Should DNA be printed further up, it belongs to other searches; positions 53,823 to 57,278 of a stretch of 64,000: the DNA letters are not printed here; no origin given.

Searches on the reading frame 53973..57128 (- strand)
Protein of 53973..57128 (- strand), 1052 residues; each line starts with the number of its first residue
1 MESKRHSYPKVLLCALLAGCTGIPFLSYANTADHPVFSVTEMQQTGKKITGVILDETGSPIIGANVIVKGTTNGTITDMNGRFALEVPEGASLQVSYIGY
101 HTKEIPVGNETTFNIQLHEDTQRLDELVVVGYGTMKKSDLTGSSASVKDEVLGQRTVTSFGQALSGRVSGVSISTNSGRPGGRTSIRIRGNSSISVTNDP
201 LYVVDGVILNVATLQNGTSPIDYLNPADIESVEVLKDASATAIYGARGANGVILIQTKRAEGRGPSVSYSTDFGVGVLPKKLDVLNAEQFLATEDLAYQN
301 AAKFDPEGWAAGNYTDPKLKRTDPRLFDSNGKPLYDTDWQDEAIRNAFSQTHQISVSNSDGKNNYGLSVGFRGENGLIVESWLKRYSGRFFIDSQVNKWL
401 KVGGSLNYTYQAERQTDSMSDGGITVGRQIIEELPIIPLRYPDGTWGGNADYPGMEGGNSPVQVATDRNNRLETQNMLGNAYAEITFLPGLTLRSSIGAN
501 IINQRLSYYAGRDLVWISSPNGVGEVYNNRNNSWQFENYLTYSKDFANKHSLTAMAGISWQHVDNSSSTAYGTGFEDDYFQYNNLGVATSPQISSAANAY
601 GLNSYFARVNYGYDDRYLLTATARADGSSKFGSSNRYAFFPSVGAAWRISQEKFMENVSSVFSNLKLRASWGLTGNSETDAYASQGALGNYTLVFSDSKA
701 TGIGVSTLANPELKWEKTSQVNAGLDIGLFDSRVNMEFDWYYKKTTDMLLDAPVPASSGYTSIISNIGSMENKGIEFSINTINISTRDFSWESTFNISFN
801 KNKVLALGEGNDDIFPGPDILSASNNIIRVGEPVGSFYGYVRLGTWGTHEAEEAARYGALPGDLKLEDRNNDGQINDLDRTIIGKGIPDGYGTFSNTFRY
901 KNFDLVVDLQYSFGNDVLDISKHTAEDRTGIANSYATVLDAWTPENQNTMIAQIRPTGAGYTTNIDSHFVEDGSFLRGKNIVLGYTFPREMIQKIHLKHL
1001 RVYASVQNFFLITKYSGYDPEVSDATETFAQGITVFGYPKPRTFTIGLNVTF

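Call 70: search_protein_families(library=pfam, proteins=[window:53973-57128:-], max_evalue=0.00001)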
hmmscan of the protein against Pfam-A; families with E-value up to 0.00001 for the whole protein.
window:53973-57128:- (1052 aa): 3 families
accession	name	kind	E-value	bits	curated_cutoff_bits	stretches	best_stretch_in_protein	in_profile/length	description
PF13715.12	CarbopepD_reg_2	-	6.3e-21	74.6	32.2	1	49-129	1-88/88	CarboxypepD_reg-like domain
PF07715.20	Plug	-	2.5e-20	73.4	23.9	1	137-252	2-107/107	TonB-dependent Receptor Plug Domain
PF13620.12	CarboxypepD_reg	-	1.4e-13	51.4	32.3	1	49-117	2-81/82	Carboxypeptidase regulatory-like domain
